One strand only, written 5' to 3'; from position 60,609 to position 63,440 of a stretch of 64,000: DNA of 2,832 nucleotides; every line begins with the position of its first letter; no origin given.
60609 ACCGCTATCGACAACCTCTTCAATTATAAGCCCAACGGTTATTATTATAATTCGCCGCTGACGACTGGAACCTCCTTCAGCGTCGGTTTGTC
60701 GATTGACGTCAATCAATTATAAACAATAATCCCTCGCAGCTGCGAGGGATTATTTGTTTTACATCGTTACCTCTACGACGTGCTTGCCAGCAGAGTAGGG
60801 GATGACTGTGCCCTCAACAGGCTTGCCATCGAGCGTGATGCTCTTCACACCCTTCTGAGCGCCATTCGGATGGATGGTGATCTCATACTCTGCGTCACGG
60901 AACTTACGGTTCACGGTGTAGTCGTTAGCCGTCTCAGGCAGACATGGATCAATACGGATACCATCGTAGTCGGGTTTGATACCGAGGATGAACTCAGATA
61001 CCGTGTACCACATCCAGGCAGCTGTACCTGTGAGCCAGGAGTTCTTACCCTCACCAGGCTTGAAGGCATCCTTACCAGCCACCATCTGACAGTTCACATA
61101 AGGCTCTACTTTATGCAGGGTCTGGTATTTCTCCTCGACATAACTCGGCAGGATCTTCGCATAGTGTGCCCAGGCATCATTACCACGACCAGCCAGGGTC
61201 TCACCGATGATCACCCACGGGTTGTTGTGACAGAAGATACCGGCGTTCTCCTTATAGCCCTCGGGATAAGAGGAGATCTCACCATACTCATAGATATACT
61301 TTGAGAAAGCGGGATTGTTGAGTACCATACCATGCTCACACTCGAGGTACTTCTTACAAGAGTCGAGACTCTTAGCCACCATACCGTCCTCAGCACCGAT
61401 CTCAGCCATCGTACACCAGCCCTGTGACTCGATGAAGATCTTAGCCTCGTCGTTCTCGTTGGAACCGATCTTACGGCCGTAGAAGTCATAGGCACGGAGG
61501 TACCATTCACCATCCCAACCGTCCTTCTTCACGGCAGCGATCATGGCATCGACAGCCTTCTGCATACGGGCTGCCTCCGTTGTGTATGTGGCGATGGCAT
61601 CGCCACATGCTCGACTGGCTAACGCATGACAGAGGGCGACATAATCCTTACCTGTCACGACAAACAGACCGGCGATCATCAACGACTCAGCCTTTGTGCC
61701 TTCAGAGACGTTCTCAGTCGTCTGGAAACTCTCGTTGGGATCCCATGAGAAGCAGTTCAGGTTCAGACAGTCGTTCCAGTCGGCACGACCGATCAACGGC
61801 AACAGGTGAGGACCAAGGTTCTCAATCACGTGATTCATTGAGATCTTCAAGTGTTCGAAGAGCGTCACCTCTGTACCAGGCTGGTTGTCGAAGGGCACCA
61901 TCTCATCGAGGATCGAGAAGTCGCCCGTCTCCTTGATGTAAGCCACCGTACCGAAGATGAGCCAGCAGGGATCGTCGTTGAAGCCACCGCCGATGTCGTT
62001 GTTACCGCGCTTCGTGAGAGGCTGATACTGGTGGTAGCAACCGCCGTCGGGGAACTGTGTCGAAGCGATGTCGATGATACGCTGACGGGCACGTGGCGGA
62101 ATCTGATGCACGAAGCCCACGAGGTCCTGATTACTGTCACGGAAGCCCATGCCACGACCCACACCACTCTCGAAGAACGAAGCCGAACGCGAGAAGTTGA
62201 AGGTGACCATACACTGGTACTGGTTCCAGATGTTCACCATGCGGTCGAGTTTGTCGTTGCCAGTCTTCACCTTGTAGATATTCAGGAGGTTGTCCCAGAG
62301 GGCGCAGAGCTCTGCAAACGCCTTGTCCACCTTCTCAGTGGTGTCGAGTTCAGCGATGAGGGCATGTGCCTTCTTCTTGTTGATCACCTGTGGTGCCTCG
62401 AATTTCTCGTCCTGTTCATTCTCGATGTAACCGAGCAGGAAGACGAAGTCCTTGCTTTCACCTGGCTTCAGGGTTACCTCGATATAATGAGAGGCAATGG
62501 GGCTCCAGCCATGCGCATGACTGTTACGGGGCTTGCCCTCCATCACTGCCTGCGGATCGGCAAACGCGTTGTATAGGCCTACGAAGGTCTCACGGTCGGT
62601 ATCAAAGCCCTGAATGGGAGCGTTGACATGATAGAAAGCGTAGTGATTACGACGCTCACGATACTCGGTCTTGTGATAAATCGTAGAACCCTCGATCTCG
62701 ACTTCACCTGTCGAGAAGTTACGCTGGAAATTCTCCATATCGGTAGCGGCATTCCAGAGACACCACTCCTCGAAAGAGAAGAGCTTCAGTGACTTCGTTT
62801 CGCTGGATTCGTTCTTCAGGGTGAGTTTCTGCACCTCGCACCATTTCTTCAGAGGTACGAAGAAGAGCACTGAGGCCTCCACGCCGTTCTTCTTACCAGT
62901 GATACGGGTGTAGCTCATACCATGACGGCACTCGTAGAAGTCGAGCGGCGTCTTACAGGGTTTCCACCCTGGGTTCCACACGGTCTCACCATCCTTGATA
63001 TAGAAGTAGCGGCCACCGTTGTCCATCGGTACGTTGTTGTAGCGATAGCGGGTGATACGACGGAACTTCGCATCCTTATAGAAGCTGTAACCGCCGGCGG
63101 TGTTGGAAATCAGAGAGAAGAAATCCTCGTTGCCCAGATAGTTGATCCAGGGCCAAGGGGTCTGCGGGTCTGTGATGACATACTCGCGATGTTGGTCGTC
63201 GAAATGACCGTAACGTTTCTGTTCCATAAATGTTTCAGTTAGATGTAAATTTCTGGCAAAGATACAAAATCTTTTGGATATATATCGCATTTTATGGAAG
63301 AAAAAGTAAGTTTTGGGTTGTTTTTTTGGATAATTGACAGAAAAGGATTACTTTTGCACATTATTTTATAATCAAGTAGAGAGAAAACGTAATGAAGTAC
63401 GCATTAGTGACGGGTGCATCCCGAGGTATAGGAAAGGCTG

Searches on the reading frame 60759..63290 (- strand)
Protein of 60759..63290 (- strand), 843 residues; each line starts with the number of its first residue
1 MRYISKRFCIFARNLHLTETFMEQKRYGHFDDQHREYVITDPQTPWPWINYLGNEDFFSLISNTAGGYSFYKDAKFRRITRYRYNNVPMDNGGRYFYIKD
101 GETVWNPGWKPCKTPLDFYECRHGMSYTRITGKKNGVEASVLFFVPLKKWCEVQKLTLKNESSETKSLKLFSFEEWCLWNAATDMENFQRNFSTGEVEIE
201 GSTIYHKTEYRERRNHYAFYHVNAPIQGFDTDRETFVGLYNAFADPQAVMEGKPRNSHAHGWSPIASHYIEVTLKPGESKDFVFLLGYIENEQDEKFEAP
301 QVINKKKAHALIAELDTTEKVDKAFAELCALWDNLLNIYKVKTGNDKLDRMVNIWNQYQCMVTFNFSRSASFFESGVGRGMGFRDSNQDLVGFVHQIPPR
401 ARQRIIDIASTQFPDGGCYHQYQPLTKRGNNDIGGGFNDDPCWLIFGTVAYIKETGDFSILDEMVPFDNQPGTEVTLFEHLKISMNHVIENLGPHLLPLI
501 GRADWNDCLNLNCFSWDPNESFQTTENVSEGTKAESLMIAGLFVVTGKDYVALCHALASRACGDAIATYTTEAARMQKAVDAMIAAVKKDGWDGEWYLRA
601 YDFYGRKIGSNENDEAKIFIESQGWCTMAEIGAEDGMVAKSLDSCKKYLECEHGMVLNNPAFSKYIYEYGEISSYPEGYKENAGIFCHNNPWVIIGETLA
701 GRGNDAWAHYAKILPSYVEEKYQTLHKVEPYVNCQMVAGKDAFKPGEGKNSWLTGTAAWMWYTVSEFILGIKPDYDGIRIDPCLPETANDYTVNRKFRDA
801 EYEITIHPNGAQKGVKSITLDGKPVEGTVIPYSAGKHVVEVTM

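Call 49: search_protein_families(library=pfam, proteins=[window:60759-63290:-], max_evalue=0.0001)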
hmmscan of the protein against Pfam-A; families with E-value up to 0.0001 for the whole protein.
window:60759-63290:- (843 aa): 2 families
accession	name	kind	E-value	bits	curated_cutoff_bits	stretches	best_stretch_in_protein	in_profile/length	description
PF17167.11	Glyco_hydro_94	-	5.4e-153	510.1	27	1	332-770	2-420/420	Glycosyl hydrolase 94 superfamily, catalytic domain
PF06165.18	GH94_b-supersand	-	1.3e-89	300.4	23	1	45-287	1-251/251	Glycosyl hydrolase 94, supersandwich domain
